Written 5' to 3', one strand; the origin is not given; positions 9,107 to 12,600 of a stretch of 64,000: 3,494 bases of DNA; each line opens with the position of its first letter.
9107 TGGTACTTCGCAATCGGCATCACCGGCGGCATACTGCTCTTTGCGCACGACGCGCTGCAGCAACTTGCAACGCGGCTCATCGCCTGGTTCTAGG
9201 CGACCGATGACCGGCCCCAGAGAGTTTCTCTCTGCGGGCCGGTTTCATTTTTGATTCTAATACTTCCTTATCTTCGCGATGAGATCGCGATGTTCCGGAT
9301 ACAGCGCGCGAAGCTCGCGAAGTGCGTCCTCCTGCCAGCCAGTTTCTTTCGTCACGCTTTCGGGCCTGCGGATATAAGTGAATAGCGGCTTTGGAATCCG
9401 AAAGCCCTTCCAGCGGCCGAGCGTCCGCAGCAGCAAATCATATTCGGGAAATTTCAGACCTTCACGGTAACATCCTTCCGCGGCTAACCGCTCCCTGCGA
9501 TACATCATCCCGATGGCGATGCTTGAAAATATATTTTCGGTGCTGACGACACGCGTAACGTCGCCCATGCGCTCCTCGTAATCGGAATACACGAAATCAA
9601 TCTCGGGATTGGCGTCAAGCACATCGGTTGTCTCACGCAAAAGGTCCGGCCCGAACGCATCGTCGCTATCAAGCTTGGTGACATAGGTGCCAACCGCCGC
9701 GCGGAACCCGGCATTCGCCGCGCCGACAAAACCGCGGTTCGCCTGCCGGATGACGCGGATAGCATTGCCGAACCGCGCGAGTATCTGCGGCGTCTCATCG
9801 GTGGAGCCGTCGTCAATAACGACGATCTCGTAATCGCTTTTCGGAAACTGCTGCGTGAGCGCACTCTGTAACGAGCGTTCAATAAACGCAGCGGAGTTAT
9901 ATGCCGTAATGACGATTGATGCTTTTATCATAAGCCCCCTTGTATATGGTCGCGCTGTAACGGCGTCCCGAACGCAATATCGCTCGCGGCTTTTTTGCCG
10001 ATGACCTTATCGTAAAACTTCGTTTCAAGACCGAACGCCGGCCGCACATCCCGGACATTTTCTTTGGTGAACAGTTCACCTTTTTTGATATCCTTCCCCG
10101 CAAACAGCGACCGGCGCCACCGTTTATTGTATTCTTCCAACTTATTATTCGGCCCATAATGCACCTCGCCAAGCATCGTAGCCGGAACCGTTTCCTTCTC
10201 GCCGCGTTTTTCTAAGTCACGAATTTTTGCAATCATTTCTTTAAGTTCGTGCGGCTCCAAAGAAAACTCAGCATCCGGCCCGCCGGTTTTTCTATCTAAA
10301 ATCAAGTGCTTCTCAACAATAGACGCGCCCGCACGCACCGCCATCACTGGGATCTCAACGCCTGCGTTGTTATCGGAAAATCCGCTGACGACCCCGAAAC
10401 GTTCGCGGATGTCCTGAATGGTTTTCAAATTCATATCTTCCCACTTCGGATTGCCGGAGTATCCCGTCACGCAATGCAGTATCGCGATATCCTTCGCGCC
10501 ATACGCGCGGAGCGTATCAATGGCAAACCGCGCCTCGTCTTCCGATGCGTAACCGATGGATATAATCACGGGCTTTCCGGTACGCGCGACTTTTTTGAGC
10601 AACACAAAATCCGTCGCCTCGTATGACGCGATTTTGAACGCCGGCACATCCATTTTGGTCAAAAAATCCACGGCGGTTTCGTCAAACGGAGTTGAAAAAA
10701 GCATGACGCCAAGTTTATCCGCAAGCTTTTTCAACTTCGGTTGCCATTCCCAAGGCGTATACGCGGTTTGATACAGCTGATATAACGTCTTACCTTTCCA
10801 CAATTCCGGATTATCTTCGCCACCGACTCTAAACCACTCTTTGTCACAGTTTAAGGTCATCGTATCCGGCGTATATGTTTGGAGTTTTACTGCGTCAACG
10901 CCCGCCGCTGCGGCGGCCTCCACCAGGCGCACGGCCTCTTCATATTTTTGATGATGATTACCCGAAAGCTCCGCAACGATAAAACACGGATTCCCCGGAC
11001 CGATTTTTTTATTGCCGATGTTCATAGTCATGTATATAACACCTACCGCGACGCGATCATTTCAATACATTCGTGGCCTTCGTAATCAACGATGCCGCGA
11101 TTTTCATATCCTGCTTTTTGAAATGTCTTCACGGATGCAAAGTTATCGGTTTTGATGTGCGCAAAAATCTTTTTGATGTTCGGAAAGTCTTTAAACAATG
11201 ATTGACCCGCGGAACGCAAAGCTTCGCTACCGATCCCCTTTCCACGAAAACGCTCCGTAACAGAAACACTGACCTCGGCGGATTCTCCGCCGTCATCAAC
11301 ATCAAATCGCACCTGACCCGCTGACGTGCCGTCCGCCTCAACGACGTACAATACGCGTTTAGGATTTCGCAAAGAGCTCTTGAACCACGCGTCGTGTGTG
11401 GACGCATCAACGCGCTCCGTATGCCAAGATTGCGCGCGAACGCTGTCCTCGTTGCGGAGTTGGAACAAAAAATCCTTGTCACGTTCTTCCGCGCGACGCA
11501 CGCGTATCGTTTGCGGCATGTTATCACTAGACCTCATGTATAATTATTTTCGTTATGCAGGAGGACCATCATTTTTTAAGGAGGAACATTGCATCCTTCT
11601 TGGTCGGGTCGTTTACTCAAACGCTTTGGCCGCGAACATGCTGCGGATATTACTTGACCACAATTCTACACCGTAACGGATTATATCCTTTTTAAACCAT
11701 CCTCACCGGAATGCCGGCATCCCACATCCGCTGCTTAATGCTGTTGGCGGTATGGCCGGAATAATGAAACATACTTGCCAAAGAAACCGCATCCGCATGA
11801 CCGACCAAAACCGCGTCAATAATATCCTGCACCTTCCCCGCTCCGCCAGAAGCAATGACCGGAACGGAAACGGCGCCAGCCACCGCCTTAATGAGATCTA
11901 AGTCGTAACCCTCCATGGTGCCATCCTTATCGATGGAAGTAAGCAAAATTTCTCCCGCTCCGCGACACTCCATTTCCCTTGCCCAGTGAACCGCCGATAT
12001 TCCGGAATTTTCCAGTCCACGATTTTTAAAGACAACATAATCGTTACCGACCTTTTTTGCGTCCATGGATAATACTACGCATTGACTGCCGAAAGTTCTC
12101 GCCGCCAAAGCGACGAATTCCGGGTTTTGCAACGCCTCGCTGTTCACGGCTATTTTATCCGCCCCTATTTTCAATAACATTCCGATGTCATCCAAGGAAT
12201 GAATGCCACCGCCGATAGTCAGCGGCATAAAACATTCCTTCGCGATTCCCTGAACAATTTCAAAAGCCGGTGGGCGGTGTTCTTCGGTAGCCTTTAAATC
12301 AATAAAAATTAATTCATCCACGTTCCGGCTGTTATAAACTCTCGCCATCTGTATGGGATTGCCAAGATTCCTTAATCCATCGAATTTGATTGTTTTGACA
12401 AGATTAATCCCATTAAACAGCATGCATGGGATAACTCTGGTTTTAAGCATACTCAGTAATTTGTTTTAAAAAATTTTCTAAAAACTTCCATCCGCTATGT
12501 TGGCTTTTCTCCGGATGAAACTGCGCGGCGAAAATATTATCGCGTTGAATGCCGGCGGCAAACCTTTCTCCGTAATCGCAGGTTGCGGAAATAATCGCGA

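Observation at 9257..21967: Complete pseudaminic-acid-type nonulosonic acid operon extended by an acetamidino-forming trio and a 2,3-diamino-sugar pair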

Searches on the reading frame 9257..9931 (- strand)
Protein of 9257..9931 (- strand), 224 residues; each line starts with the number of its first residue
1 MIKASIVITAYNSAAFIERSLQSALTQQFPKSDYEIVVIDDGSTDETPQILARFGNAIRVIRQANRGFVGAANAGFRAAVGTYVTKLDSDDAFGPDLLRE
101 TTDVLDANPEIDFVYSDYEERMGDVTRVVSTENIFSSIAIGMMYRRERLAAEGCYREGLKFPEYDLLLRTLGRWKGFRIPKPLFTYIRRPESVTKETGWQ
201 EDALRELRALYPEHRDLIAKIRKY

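Call 5: search_protein_families(library=ncbifam, proteins=[window:9257-9931:-], max_evalue=0.001)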
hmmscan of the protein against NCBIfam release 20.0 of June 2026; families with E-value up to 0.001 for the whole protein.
window:9257-9931:- (224 aa): 23 families
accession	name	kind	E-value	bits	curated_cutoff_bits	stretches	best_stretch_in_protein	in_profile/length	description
NF007482.0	PRK10073.1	equivalog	3.6e-19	69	423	1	3-104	7-109/334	glycosyltransferase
NF041875.1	EPS_EpsD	equivalog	4.8e-19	68.9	370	1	5-104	2-103/325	exopolysaccharide biosynthesis glycosyltransferase EpsD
NF047683.1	TeichurnBiosyTuaG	equivalog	4.6e-17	62.5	400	1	5-120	9-125/252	teichuronic acid biosynthesis protein TuaG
TIGR03937.1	PgaC_IcaA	equivalog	1.2e-13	50.8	422.3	1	3-116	46-161/407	poly-beta-1,6-N-acetyl-D-glucosamine synthase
TIGR03965.1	mycofact_glyco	equivalog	3.3e-13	49.3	280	1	4-137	76-210/467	mycofactocin biosynthesis glycosyltransferase MftF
NF053739.1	GlytfEpsEBac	equivalog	3.6e-12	45.8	450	1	3-116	2-118/265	glycosyltransferase EpsE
NF050050.1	ProtGlycPglI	equivalog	2.6e-10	40.2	500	1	2-97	2-100/306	GalNAc(5)-diNAcBac-PP-undecaprenol beta-1,3-glucosyltransferase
TIGR03111.1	glyc2_xrt_Gpos1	hypoth_equivalog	4.3e-10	39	363.95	1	5-112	52-163/439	TIGR03111 family XrtG-associated glycosyltransferase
NF047588.1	GlcsyltransPgfSStrep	equivalog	9.4e-10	38.2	500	1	3-142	2-144/308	glycosyltransferase PgfS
TIGR04283.1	glyco_like_mftF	equivalog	1.5e-09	37.8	182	1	5-112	2-104/221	TIGR04283 family arsenosugar biosynthesis glycosyltransferase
NF007986.1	PRK10714.1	equivalog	2.8e-08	33.2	529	1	3-123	7-131/316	undecaprenyl-phosphate 4-deoxy-4-formamido-L-arabinose transferase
NF038302.1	EPS_HpsE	equivalog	9.4e-08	31.4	300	1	4-111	3-117/307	hormogonium polysaccharide biosynthesis glycosyltransferase HpsE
TIGR04009.1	wcaE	equivalog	1.8e-06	27.4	369.2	1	5-98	4-100/248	colanic acid biosynthesis glycosyltransferase WcaE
NF041391.1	DPhHxTase_Halo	equivalog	2.2e-06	26.8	375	1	10-117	3-103/213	dolichyl-phosphate hexose transferase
TIGR03469.1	HpnB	hypoth_equivalog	2.3e-06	26.9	379.25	1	5-56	47-97/386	hopene-associated glycosyltransferase HpnB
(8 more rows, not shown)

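Call 6: search_protein_families(library=pfam, proteins=[window:9257-9931:-], max_evalue=0.001)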
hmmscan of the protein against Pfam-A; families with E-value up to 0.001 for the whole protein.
window:9257-9931:- (224 aa): 4 families
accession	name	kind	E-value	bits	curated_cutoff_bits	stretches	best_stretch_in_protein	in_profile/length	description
PF00535.33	Glycos_transf_2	-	2.3e-30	106.2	23.3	1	5-129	1-127/168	Glycosyl transferase family 2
PF13641.12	Glyco_tranf_2_3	-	1e-12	49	27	1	5-114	4-119/230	Glycosyltransferase like family 2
PF10111.15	Glyco_tranf_2_2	-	5.5e-07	29.8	27.3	1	5-118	1-124/276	Glycosyltransferase like family 2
PF03071.21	GNT-I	-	9.9e-05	21.7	25.4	1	4-65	95-156/434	GNT-I family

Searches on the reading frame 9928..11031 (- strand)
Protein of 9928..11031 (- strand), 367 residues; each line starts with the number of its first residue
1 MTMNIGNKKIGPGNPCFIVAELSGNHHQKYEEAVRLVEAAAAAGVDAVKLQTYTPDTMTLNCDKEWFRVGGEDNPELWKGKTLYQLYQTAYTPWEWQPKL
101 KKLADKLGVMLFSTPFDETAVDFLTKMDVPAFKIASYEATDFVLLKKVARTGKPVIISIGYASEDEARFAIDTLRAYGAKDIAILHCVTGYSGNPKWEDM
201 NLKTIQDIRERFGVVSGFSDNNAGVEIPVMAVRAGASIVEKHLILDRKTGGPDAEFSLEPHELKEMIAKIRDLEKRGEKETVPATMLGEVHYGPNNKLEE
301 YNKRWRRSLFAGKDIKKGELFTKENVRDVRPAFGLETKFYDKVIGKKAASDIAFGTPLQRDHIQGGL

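Call 5: search_protein_families(library=ncbifam, proteins=[window:9928-11031:-], max_evalue=0.001)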
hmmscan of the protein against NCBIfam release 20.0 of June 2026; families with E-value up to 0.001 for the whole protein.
window:9928-11031:- (367 aa): 3 families
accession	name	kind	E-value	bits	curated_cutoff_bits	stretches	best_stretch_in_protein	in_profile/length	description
TIGR03586.1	PseI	equivalog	1.1e-124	415.9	340.25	1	16-358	2-327/327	pseudaminic acid synthase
TIGR03569.1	NeuB_NnaB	equivalog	7.2e-76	255.4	399.65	1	16-355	1-326/329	N-acetylneuraminate synthase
NF006421.0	PRK08673.1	subfamily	0.00019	20.8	335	0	100-160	150-209/338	3-deoxy-7-phosphoheptulonate synthase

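Call 6: search_protein_families(library=pfam, proteins=[window:9928-11031:-], max_evalue=0.001)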
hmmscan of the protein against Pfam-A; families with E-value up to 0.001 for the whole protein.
window:9928-11031:- (367 aa): 2 families
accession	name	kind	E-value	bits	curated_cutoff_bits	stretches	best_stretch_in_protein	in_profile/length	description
PF03102.20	NeuB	-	1.2e-78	264.4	22.1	1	36-276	1-235/241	NeuB family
PF08666.17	SAF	-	3.9e-12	47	21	1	306-363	1-62/63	SAF domain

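Call 9: find_encoding_contigs(protein=window:9928-11031:-, flank=10000, max_places=6)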
Protein window:9928-11031:- (367 aa): no gene with exactly this product is on record in the collection.

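Call 26: search_dna_similar(query=window:9928-11031:-, collection=plasmids, mode=protein, max_rows=12)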
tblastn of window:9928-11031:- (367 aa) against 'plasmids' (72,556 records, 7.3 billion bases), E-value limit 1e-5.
Records with a match: 156; places in all: 172; records where one place covers at least 80% of the query: 147.
Best place of each record, by identity: <60% 156.
By first word of the organism name: Bacillus 63; Sinorhizobium 27; Azospirillum 17; Rhizobium 4; Ensifer 3; Klebsiella 2; Mesorhizobium 2; Acinetobacter 2; Priestia 2; Halorussus 2; and 31 more.
By predicted mobility (MOB-suite, as given by PLSDB): non-mobilizable 100; mobilizable 33; conjugative 23.
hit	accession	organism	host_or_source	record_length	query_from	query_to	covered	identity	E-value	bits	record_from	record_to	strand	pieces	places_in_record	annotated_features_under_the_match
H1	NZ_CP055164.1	Klebsiella pneumoniae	Shatin WWTPs_9 WWTPs effluent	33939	3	367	99%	47.3%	5e-88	296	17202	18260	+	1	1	pseI: pseudaminic acid synthase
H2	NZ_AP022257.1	Klebsiella sp. WP8-S18-ESBL-06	-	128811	3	367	99%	47.3%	5e-88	296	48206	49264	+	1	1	pseI: pseudaminic acid synthase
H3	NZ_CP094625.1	Bacillus thuringiensis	whole organism,soil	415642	5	363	98%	47.6%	4e-90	303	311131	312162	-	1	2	pseI: pseudaminic acid synthase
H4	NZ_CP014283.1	Bacillus thuringiensis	cell culture,soil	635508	5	363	98%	47.6%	4e-90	302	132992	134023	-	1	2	pseI: pseudaminic acid synthase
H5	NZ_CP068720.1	Bacillus cereus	Angelica sinensis Dlies,single cell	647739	5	363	98%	47.6%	4e-90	302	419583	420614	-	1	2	pseI: pseudaminic acid synthase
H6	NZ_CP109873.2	Bacillus cereus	pepper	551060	5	363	98%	47.6%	1e-89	301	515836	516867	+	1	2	pseI: pseudaminic acid synthase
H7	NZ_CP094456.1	Bacillus sp. ZJS3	cell culture,biological soil crust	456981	5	363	98%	47.6%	9e-89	299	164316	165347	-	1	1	pseI: pseudaminic acid synthase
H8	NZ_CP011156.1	Bacillus cereus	cell culture,vomit of food poisoning ...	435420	5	363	98%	47.5%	7e-64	312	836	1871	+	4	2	none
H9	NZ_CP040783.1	Bacillus thuringiensis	whole organism,soil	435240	5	363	98%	47.4%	2e-90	303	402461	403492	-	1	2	pseI: pseudaminic acid synthase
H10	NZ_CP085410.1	Bacillus thuringiensis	single cell,soil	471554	5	363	98%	47.4%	2e-89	301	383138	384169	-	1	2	pseI: pseudaminic acid synthase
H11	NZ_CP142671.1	Bacillus albus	cell culture,soil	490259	5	363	98%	47.4%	2e-89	301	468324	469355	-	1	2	pseI: pseudaminic acid synthase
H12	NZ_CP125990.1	Bacillus cereus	cell culture,soil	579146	5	363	98%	47.4%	7e-89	299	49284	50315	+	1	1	pseI: pseudaminic acid synthase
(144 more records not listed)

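Call 27: get_annotated_region(hit=H1, flank=9000)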
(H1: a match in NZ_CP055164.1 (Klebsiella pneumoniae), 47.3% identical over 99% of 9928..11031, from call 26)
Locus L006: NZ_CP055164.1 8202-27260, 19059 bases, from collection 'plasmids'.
description: Klebsiella pneumoniae strain STEFF_9 plasmid unnamed2, complete sequence
organism: Klebsiella pneumoniae (NCBI taxid 573)
taxonomy: Bacteria; Pseudomonadota; Gammaproteobacteria; Enterobacterales; Enterobacteriaceae; Klebsiella; Klebsiella pneumoniae
host: -; source: Shatin WWTPs_9 WWTPs effluent; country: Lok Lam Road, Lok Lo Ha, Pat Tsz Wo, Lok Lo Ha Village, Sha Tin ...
typing (MOB-suite, as given by PLSDB): non-mobilizable
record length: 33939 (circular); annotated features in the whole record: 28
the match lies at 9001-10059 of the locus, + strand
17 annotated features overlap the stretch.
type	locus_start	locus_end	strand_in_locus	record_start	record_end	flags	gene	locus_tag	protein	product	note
CDS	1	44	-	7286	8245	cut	-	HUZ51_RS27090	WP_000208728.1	DUF523 and DUF1722 domain-containing protein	-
CDS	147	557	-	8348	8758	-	uraH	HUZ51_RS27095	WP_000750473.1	hydroxyisourate hydrolase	GO:0019628 - urate catabolic process [Evidence IEA]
CDS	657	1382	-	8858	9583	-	-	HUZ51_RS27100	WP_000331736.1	MerR family transcriptional regulator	GO:0006355 - regulation of DNA-templated transcription [Evidence IEA]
CDS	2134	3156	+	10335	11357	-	-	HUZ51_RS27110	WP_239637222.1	IS110 family transposase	-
CDS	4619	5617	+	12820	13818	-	pseB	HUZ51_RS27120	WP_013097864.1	UDP-N-acetylglucosamine 4,6-dehydratase (inverting)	-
CDS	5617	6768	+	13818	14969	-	pseC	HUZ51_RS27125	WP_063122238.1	UDP-4-amino-4, 6-dideoxy-N-acetyl-beta-L-altrosamine transaminase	-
CDS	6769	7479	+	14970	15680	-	pseF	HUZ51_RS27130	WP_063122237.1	pseudaminic acid cytidylyltransferase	-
CDS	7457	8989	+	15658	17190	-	pseG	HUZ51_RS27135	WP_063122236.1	UDP-2,4-diacetamido-2,4, 6-trideoxy-beta-L-altropyranose hydrolase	-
CDS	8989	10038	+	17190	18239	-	pseI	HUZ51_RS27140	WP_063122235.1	pseudaminic acid synthase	-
CDS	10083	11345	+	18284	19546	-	-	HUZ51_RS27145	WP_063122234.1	hypothetical protein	-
CDS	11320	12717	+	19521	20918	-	-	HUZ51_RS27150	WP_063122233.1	hypothetical protein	-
CDS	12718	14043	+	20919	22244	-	-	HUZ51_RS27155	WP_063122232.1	DUF6418 domain-containing protein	-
CDS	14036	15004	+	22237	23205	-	-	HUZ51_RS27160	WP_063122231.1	glycosyltransferase family 2 protein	-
CDS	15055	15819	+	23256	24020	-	-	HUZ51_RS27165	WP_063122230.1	DUF4422 domain-containing protein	-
CDS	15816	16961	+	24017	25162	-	glf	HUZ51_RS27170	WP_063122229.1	UDP-galactopyranose mutase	GO:0009273 - peptidoglycan-based cell wall biogenesis [Evidence IEA]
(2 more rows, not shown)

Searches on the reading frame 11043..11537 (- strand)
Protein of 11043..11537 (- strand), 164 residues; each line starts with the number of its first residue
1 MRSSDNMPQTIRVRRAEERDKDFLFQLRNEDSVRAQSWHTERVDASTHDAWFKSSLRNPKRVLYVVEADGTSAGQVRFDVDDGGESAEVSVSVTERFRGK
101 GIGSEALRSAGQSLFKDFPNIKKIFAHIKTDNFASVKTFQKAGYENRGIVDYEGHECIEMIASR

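Call 5: search_protein_families(library=ncbifam, proteins=[window:11043-11537:-], max_evalue=0.001)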
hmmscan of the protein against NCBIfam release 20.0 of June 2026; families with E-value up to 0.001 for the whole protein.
window:11043-11537:- (164 aa): 12 families
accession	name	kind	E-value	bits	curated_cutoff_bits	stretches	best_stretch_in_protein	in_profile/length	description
TIGR03585.1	PseH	equivalog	8.6e-12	45.4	93.1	1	18-150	8-139/156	UDP-4-amino-4,6-dideoxy-N-acetyl-beta-L-altrosamine N-acetyltransferase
NF011709.0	PRK15130.1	equivalog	4.9e-08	33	218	1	9-150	5-146/186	spermidine N1-acetyltransferase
NF040503.1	resist_ArsN1a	equivalog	1e-06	28.6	170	1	13-154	1-143/159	arsinothricin resistance N-acetyltransferase ArsN1 family A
NF033074.0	AAC_6p_Ib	exception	9.1e-06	25.4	400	1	70-162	82-172/184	AAC(6')-Ib family aminoglycoside 6'-N-acetyltransferase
NF000225.3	AAC_6p_Strep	exception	1.8e-05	24.8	250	1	50-150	31-130/156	aminoglycoside 6'-N-acetyltransferase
TIGR01575.1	rimI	equivalog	1.9e-05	24.8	86.4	1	47-149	18-117/132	ribosomal protein S18-alanine N-acetyltransferase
NF007527.0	PRK10140.1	equivalog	2.8e-05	24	236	1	11-149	4-141/162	N-acetyltransferase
TIGR04431.1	N6_acetyl_AAC6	equivalog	0.00011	21.9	260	1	70-164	82-174/184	AacA4 family aminoglycoside N(6')-acetyltransferase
NF002959.0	PRK03624.1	equivalog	0.00012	21.8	124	1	53-149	41-134/147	GNAT family acetyltransferase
NF012165.0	AAC_6p_set_A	equivalog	0.00021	21.1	280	1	73-164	78-167/177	aminoglycoside 6'-N-acetyltransferase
NF040502.1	PPT_acetyltrans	equivalog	0.00047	19.9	300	1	13-156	10-154/183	phosphinothricin N-acetyltransferase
NF000048.1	AAC_6p_A40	exception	0.0009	18.8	400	1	68-161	80-171/184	aminoglycoside 6'-N-acetyltransferase AacA40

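Call 6: search_protein_families(library=pfam, proteins=[window:11043-11537:-], max_evalue=0.001)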
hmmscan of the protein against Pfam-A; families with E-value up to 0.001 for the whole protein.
window:11043-11537:- (164 aa): 5 families
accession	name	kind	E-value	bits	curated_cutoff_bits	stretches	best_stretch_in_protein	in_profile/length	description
PF13302.13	Acetyltransf_3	-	1.2e-15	58.9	25.4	1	12-144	3-137/138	Acetyltransferase (GNAT) domain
PF00583.31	Acetyltransf_1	-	1e-13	52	20.7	1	33-144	13-116/116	Acetyltransferase (GNAT) family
PF13420.13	Acetyltransf_4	-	2.4e-07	31.3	24.3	1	14-150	2-140/155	Acetyltransferase (GNAT) domain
PF13508.13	Acetyltransf_7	-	1.1e-06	29.3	27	1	61-145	3-83/84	Acetyltransferase (GNAT) domain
PF13523.12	Acetyltransf_8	-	7.4e-05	22.8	27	1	79-151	74-144/145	Acetyltransferase (GNAT) domain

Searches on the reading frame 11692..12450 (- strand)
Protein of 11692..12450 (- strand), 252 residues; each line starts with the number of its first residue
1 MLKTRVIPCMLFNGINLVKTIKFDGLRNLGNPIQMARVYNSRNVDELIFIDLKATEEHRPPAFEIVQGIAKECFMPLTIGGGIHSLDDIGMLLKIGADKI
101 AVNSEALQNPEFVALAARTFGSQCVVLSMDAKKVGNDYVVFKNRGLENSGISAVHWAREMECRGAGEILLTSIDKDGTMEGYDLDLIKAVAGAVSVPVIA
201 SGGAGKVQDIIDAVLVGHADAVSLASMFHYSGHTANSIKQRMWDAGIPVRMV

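Call 5: search_protein_families(library=ncbifam, proteins=[window:11692-12450:-], max_evalue=0.001)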
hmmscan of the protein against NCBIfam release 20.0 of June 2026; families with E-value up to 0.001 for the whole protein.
window:11692-12450:- (252 aa): 20 families
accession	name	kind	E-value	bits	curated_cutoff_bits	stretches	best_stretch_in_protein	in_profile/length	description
TIGR03572.1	WbuZ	equivalog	3.8e-88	294.8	299.7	1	1-230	1-232/232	glycosyl amidation-associated protein WbuZ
TIGR00735.1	hisF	equivalog_domain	1.6e-81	273.3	294.55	1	1-250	1-254/254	imidazole glycerol phosphate synthase subunit HisF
NF038364.1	AglZ_HisF2_fam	equivalog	9.9e-78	260.9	310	1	2-234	1-234/248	AglZ/HisF2 family acetamidino modification protein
TIGR00007.1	TIGR00007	equivalog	2.4e-35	122.3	228.95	1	30-221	28-215/231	1-(5-phosphoribosyl)-5-[(5-phosphoribosylamino)methylideneamino]imidazole-4-carboxamide isomerase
NF010112.0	PRK13585.1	equivalog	2.8e-35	122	243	1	25-222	26-219/241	1-(5-phosphoribosyl)-5-[(5-phosphoribosylamino)methylideneamino]imidazole-4-carboxamide isomerase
TIGR01919.1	hisA-trpF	equivalog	4.9e-20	72.1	306.45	1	28-212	29-210/243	bifunctional 1-(5-phosphoribosyl)-5-((5-phosphoribosylamino)methylideneamino)imidazole-4-carboxamide isomerase/phosphoribosylanthranilate is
NF010114.0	PRK13587.1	equivalog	5.6e-18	65.5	305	1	42-213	44-210/234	1-(5-phosphoribosyl)-5-((5-phosphoribosylamino)methylideneamino)imidazole-4-carboxamide isomerase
NF003156.0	PRK04128.1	equivalog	3.2e-15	56.7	285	1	22-220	22-207/231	1-(5-phosphoribosyl)-5-((5-phosphoribosylamino)methylideneamino)imidazole-4-carboxamide isomerase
NF010113.0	PRK13586.1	equivalog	5.4e-15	55.7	238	1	19-219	20-213/232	1-(5-phosphoribosyl)-5-((5-phosphoribosylamino)methylideneamino)imidazole-4-carboxamide isomerase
NF010712.0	PRK14114.1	equivalog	1.1e-13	51.2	327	1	75-213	74-206/241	1-(5-phosphoribosyl)-5-((5-phosphoribosylamino)methylideneamino)imidazole-4-carboxamide isomerase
TIGR02129.1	hisA_euk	equivalog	1.9e-07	31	229.3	1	74-217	77-227/255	phosphoribosylformimino-5-aminoimidazole carboxamide ribotide isomerase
TIGR00734.1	hisAF_rel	hypoth_equivalog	2.2e-07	30.9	179.85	1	29-217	35-206/221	HisA/HisF family protein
NF005574.0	PRK07259.1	equivalog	2.8e-07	29.7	269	0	185-241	227-282/304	dihydroorotate dehydrogenase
NF003966.0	PRK05458.1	equivalog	2.2e-05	23.9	344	1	144-233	156-237/327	GMP reductase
NF003198.0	PRK04169.1-2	subfamily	0.00015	21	247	0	63-103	186-226/249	geranylgeranylglyceryl/heptaprenylglyceryl phosphate synthase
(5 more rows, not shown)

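Call 6: search_protein_families(library=pfam, proteins=[window:11692-12450:-], max_evalue=0.001)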
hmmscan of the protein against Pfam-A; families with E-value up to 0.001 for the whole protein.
window:11692-12450:- (252 aa): 4 families
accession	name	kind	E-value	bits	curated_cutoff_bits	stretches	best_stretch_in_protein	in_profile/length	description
PF00977.27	His_biosynth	-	1.8e-65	221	23.6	1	5-231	1-225/228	Histidine biosynthesis protein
PF03060.21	NMO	-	7.5e-07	29.3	28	1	149-228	141-225/331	Nitronate monooxygenase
PF01207.24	Dus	-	3e-05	23.7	20.4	0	62-124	172-239/311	Dihydrouridine synthase (Dus)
PF02581.23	TMP-TENI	-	0.00011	22.1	27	0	59-104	134-178/180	Thiamine monophosphate synthase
